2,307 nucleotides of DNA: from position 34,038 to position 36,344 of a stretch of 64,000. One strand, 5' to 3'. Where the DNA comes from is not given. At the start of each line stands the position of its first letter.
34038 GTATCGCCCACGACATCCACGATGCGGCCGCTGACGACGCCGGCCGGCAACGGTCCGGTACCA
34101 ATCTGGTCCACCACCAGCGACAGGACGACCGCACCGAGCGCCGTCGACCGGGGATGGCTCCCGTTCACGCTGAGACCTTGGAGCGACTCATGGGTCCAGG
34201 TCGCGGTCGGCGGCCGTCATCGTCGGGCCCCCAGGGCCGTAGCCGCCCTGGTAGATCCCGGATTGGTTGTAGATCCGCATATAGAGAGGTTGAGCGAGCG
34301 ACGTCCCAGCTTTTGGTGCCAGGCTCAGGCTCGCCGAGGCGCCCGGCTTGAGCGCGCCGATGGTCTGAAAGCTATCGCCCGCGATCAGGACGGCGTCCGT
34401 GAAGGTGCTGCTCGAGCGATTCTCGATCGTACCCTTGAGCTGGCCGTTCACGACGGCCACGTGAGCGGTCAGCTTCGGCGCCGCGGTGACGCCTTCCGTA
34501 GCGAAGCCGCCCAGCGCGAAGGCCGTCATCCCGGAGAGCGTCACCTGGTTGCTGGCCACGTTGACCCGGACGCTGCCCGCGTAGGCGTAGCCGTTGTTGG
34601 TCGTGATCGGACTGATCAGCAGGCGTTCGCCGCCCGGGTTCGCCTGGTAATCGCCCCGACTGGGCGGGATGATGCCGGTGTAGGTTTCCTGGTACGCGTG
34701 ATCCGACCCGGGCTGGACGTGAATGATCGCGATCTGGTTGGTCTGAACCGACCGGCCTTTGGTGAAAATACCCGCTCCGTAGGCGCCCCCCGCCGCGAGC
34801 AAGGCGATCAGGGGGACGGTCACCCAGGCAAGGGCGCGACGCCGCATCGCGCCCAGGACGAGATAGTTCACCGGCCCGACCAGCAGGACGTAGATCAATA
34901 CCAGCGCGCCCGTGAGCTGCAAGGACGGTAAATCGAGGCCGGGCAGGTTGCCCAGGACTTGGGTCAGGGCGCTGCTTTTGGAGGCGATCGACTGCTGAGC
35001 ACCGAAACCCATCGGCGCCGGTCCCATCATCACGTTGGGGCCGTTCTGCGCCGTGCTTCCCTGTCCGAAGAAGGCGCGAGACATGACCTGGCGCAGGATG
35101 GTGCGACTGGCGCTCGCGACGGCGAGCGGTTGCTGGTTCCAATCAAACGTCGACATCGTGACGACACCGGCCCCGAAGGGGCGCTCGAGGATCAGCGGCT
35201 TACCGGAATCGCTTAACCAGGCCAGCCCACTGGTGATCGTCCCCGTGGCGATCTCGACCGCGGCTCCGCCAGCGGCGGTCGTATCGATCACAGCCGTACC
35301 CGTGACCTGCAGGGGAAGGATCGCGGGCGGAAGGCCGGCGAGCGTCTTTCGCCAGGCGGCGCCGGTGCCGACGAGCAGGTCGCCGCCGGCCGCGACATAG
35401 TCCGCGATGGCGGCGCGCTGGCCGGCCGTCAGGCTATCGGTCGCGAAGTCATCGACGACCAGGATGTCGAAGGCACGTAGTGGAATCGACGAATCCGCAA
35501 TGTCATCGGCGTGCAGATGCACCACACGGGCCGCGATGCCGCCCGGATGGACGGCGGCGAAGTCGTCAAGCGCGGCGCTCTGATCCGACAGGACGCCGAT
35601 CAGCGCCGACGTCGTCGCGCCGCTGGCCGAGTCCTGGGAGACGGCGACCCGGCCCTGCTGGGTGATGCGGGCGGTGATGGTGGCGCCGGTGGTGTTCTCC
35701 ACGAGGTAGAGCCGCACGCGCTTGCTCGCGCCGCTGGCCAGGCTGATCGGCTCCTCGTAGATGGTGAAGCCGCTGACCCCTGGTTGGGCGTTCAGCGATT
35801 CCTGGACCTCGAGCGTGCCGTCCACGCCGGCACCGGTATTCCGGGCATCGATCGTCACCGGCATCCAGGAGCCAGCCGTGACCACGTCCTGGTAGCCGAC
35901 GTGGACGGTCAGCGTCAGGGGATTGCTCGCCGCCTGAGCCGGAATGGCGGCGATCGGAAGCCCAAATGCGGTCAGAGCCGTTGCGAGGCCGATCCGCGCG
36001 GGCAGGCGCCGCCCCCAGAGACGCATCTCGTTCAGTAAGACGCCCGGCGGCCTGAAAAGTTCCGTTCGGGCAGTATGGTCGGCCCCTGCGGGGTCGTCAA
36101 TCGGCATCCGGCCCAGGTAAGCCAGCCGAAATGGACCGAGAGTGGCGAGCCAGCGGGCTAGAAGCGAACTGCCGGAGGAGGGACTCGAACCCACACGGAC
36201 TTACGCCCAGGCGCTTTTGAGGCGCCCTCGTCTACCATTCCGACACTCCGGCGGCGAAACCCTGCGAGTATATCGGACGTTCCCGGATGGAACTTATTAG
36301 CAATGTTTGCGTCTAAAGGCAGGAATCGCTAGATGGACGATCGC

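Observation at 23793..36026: A 12-kb MoxR/DUF58/VWA (Bat-like) cluster fused to an ABC-2 exporter, anchored at tRNA-Leu(CAA)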

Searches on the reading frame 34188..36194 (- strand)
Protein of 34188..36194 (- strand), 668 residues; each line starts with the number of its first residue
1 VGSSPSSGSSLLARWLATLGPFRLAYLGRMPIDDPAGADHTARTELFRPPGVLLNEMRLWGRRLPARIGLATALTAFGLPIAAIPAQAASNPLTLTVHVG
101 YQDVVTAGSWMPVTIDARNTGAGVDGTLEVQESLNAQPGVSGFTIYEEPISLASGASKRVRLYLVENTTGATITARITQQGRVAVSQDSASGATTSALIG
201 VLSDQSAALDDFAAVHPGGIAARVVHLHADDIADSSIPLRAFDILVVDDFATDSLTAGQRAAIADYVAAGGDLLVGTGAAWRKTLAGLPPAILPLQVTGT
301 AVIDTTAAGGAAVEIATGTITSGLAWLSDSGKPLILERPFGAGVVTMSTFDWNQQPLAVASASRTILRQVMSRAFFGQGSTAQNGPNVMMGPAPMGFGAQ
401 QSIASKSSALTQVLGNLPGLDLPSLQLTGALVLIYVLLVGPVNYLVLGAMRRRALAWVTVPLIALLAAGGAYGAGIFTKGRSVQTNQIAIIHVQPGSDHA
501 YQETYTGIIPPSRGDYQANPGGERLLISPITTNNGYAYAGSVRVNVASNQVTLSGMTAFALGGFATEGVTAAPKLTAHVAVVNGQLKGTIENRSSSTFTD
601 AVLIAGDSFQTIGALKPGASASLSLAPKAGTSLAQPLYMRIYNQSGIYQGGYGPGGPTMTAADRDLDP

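Call 5: search_protein_families(library=pfam, proteins=[window:34188-36194:-], max_evalue=0.01)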
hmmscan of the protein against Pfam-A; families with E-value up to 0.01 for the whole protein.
window:34188-36194:- (668 aa): 0 families

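Call 7: search_protein_families(library=ncbifam, proteins=[window:34188-36194:-], max_evalue=0.01)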
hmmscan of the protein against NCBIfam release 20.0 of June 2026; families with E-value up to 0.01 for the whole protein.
window:34188-36194:- (668 aa): 0 families

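Call 21: find_homologous_proteins(query=window:34188-36026:-)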
Query window:34188-36026:- (612 aa): 525 proteins with E <= 0.001 among 8000 candidates; the best 120 are listed.
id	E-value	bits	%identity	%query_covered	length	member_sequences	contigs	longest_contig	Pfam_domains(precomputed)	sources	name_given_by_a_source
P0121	0.0e+0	1251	96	100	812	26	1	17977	-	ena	-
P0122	0.0e+0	1213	92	100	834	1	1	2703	-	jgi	jgi:hypothetical protein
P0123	0.0e+0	1165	89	100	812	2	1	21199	-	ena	-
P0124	0.0e+0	1163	89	100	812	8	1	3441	-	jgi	jgi:hypothetical protein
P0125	0.0e+0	1149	87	100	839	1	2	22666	-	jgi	jgi:hypothetical protein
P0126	0.0e+0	1144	87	100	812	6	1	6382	-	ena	-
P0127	0.0e+0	1139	87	100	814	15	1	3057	-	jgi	-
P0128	0.0e+0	1139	87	100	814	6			-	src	-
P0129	0.0e+0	1137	87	100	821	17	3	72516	-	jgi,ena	-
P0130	0.0e+0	1135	86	100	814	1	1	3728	-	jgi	jgi:hypothetical protein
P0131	0.0e+0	1134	87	100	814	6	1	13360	-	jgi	jgi:hypothetical protein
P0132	0.0e+0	1133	85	100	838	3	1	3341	-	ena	-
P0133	0.0e+0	1132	86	100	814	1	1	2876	-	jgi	jgi:hypothetical protein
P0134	0.0e+0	1131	86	100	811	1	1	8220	-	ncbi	ncbi:MAG TPA: hypothetical protein VF990_13880 [Candidatus Dormibacteraeota bacterium]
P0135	0.0e+0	1130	86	100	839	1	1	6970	-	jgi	jgi:hypothetical protein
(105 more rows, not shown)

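Call 36: predict_structure(alignment_id=A2)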
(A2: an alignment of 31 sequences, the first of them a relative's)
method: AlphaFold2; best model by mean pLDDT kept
length: 812 residues; sequences in the alignment: 31
mean_pLDDT: 56.2   pTM: 0.38
mean pLDDT of the five models: 56.2, 55.9, 46.7, 46.4, 44.2
residues with pLDDT >= 90: 1; 70-90: 288; 50-70: 207; < 50: 316
segments of 3 or more residues with pLDDT < 50: 1-33, 80-84, 135-137, 156-164, 251-254, 299-309, 320-375, 397-401, 408-515, 575-577, 588-602, 621-633, 647-660, 695-702, 732-750
pLDDT, mean of each block of 10 residues (from residue 1): 35 46 37 63 58 65 80 70 55 77 68 67 79 59 69 49 55 74 72 76 82 78 71 80 68 56 69 60 76 64 43 55 26 23 23 25 29 52 57 48 47 31 24 27 26 24 24 23 26 26 23 50 82 84 82 84 86 57 60 34 57 60 30 61 56 38 65 78 70 49 61 80 71 41 32 80 79 70 81 68 63 79
secondary structure, 60 per line:
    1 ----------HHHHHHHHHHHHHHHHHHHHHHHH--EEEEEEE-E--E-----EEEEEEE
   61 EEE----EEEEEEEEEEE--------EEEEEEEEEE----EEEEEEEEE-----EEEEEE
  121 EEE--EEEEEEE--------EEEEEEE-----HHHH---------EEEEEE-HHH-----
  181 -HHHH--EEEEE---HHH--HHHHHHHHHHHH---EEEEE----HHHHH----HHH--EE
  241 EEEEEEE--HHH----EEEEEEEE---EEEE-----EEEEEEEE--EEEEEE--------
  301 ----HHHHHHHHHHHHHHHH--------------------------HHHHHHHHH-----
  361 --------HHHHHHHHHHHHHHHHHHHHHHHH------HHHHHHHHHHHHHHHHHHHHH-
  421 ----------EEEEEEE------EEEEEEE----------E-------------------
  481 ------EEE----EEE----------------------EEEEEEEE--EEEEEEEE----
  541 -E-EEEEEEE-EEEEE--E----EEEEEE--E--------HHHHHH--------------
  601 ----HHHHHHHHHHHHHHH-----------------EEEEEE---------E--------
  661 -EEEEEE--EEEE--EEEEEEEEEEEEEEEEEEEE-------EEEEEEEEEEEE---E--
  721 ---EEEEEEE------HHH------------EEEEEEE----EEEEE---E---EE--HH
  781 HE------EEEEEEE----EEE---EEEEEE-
elements in order (helices of 4 or more, strands of 3 or more residues): H11-34 E37-43 E54-63 E68-78 E87-96 E101-109 E115-123 E126-132 E141-147 H153-156 E166-171 H182-185 E188-192 H201-212 E216-220 H225-229 E239-247 E257-264 E268-271 E277-284 E287-292 H305-320 H347-355 H369-392 H399-419 E431-437 E444-450 E487-489 E494-496 E519-526 E529-536 E544-550 E552-556 E564-569 H581-586 H605-619 E637-642 E662-667 E670-673 E676-695 E703-714 E724-730 E752-758 E763-767 E789-795 E800-802 E806-811
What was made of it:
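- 34188..36026 (-): Gene 1 (G1), N-terminal 612 codons. It contains a signal anchor, a beta-sandwich, a GATase1/GH42-middle-like alpha/beta domain and two TM helices. The frame is broken at 34201/34200 by a missing 89 bp. AlphaFold2 model of the 96%-identical ortholog (call 36).
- On GldAFG gliding-motility transporter: The model domain has pLDDT 70-82 (call 36).
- Its model is poor overall, with mean pLDDT 56 (call 36).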

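Call 42: fold_search(model_id=the predicted structure, library=pdb)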
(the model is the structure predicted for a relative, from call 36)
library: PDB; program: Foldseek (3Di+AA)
matches with E <= 10: 1741; with E <= 0.001: 40
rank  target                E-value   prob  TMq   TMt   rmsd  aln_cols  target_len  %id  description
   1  7nit_A                1.8e-05  0.57  0.11  0.09  37.5      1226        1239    9  X-ray structure of a multidomain BbgIII from Bifidobacterium bifidum (released 2021-12-22)
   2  7nit_F                2.0e-05  0.54  0.11  0.09  38.0      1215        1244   10  X-ray structure of a multidomain BbgIII from Bifidobacterium bifidum (released 2021-12-22)
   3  6d8g_A                2.4e-05  0.80  0.13  0.13  31.2       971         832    8  D341A D367A calcium binding mutant of Bacteroides uniformis beta-glucuronidase 2 (released 2018-10-17)
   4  7nit_C                2.6e-05  0.54  0.11  0.09  37.5      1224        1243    9  X-ray structure of a multidomain BbgIII from Bifidobacterium bifidum (released 2021-12-22)
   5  7bob_C                4.7e-05  1.00  0.14  0.20   8.0       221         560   10  Exo-beta-1,4-mannosidase Op5Man5 from Opitutaceae bacterium strain TAV5 (released 2021-07-14)
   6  4ucf_C                5.5e-05  1.00  0.16  0.19   6.4       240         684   16  Crystal structure of Bifidobacterium bifidum beta-galactosidase in complex with alpha-galactose (released 2016-01-20)
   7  7x87_A                9.9e-05  1.00  0.13  0.15   7.3       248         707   10  The complex structure of beta-1,2-glucosyltransferase from Ignavibacterium album with sophotetraose observed as sophor (released 2022-04-20)
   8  7vkw_B                1.3e-04  1.00  0.15  0.17   6.2       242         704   12  The apo structure of beta-1,2-glucosyltransferase from Ignavibacterium album (released 2022-03-09)
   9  7vkz_A                1.4e-04  1.00  0.15  0.17   6.2       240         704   10  The complex structure of beta-1,2-glucosyltransferase from Ignavibacterium album with 1-Deoxynojirimycin (released 2022-03-09)
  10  7x87_B                1.4e-04  1.00  0.15  0.17   6.2       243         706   12  The complex structure of beta-1,2-glucosyltransferase from Ignavibacterium album with sophotetraose observed as sophor (released 2022-04-20)
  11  6d8g_B                1.4e-04  0.44  0.10  0.10  30.8       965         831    8  D341A D367A calcium binding mutant of Bacteroides uniformis beta-glucuronidase 2 (released 2018-10-17)
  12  7nit_D                1.4e-04  0.35  0.11  0.08  37.6      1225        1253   10  X-ray structure of a multidomain BbgIII from Bifidobacterium bifidum (released 2021-12-22)
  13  5t9a_B                1.7e-04  0.60  0.13  0.13  25.7       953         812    8  Crystal structure of BuGH2Cwt (released 2017-09-13)
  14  7vky_A                1.8e-04  1.00  0.15  0.17   6.6       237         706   10  The complex structure of beta-1,2-glucosyltransferase from Ignavibacterium album with sophorose (released 2022-03-09)
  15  5axg_A                1.8e-04  1.00  0.10  0.13  11.1       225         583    9  Crystal structure of thermophilic dextranase from Thermoanaerobacter pseudethanolicus (released 2015-11-11)
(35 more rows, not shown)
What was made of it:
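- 34188..36026 (-): Foldseek hits to GH42 enzymes (call 42).
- On GldAFG gliding-motility transporter: Foldseek gives local hits to GH42 enzymes at E about 5e-5 (call 42).
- The model shows an Ig-like domain plus an alpha/beta domain that match GH42 middle-domain folds (calls 36, 42).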

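Call 54: search_protein_families(library=pfam, proteins=[P0121], max_evalue=1)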
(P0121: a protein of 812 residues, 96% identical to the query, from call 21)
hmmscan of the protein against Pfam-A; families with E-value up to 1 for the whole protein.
P0121 (812 aa): 0 families

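Call 66: search_solved_structures(query=A2, max_evalue=1)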
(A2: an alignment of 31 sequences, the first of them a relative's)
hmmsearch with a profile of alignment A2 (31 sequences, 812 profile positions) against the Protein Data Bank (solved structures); distinct sequences matched with E-value up to 1: 0.
